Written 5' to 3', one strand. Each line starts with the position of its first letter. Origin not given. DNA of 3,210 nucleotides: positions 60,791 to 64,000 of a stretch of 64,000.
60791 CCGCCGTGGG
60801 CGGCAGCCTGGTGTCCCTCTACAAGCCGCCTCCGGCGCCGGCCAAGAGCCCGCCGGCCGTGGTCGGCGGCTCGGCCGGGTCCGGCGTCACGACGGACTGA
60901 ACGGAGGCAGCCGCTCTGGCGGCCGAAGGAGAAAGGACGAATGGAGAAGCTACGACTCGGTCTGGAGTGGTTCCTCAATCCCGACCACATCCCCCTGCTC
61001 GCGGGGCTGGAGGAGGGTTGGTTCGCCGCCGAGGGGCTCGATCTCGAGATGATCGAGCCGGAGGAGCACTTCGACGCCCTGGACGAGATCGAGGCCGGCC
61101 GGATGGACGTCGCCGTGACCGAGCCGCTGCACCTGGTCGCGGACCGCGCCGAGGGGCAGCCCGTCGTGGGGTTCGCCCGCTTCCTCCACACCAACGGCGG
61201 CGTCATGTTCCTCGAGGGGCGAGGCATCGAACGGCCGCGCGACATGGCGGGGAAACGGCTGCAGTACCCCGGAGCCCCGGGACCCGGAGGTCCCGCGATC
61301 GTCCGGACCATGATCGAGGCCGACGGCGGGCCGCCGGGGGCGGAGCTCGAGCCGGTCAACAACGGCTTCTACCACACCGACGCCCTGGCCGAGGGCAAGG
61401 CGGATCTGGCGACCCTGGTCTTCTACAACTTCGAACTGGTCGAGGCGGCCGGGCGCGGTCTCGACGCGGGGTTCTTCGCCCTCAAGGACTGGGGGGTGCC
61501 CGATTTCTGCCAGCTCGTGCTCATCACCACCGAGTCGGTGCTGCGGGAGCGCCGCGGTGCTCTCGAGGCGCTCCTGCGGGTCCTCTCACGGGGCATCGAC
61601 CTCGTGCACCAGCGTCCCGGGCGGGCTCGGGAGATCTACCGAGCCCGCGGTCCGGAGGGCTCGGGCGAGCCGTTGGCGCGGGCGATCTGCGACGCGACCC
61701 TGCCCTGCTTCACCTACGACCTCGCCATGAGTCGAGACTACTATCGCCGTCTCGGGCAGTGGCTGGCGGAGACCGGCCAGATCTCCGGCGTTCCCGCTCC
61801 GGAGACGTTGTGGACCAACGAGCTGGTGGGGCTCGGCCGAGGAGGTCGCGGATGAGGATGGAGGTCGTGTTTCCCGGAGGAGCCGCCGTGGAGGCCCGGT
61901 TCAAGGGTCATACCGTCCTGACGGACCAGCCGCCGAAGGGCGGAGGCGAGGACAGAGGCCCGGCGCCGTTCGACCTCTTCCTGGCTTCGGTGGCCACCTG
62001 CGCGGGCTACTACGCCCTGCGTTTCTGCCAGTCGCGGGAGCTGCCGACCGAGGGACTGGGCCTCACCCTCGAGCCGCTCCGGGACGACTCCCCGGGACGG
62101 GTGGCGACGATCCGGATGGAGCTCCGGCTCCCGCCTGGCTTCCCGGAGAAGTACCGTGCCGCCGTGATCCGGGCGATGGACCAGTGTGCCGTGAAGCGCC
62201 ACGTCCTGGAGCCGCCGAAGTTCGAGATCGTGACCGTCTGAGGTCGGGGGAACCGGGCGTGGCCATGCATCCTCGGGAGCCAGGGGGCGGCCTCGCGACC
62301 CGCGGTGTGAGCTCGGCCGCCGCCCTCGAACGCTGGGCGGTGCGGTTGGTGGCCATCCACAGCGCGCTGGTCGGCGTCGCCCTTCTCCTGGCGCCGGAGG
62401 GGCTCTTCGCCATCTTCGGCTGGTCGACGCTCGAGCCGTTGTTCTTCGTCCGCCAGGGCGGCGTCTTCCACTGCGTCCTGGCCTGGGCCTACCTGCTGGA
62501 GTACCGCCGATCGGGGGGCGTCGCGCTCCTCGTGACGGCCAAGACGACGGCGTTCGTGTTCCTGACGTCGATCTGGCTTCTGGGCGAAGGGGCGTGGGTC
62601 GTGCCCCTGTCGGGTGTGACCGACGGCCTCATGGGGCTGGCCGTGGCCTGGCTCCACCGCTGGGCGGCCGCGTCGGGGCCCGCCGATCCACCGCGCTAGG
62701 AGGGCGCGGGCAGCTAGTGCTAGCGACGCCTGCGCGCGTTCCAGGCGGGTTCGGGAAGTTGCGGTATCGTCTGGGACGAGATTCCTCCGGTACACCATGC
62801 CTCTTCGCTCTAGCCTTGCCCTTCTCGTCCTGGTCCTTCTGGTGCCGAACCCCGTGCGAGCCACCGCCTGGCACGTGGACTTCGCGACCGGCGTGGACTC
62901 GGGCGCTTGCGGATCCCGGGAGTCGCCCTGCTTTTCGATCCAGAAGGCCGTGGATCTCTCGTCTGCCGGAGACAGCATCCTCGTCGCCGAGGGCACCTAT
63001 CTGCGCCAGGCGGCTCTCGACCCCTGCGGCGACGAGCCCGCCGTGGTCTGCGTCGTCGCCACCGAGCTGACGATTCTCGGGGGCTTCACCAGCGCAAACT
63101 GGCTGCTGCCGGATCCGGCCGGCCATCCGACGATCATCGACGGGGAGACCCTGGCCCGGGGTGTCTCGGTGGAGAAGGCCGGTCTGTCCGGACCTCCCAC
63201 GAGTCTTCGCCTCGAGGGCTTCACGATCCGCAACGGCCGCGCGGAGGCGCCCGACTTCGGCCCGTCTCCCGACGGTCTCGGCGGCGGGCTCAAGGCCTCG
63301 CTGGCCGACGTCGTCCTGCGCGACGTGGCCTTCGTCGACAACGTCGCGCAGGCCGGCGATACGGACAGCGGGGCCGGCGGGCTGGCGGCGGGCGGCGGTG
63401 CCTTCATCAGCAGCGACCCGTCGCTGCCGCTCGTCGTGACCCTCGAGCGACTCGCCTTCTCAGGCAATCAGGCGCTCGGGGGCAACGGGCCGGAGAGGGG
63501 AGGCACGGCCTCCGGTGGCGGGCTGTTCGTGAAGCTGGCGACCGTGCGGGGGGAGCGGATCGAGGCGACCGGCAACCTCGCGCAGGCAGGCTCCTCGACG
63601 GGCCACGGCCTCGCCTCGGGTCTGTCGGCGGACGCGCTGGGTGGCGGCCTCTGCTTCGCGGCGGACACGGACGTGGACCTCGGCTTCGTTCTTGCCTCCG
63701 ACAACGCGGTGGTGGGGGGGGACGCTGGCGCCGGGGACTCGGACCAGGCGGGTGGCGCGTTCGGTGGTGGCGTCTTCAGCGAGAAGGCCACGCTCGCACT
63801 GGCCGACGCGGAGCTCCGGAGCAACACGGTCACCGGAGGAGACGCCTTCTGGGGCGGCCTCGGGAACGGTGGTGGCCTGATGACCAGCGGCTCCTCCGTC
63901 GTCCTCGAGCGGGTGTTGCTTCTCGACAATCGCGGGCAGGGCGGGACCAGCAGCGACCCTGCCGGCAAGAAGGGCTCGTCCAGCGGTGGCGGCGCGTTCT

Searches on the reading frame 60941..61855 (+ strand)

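Call 60: search_protein_families(library=pfam, proteins=[window:60941-61855:+], max_evalue=0.001)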
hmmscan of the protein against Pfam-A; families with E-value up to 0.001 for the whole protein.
window:60941-61855:+ (304 aa): 2 families
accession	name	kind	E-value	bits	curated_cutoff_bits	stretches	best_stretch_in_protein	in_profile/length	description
PF09084.16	NMT1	-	3.6e-56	190.9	20.5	1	13-229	1-216/216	NMT1/THI5 like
PF13379.11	NMT1_2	-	0.00012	22.5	24.7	0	6-91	8-96/252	NMT1-like family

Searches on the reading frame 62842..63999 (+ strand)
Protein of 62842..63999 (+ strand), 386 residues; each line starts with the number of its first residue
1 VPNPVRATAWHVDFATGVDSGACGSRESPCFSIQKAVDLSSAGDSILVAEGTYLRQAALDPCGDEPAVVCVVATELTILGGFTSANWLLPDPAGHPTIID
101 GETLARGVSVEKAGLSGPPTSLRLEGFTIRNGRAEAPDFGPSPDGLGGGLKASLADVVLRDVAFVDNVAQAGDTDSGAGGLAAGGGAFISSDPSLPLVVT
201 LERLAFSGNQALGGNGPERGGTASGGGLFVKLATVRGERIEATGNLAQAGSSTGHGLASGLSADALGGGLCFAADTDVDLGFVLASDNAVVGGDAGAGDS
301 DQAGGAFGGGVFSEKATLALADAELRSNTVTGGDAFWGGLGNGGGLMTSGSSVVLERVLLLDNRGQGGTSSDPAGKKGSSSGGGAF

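Call 60: search_protein_families(library=pfam, proteins=[window:62842-63999:+], max_evalue=0.001)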
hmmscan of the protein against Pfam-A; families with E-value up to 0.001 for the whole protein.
window:62842-63999:+ (386 aa): 1 family
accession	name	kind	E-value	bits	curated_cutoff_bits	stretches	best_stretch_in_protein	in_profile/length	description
PF07602.17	DUF1565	-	0.00047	20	20.3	0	16-56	2-41/257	Protein of unknown function (DUF1565)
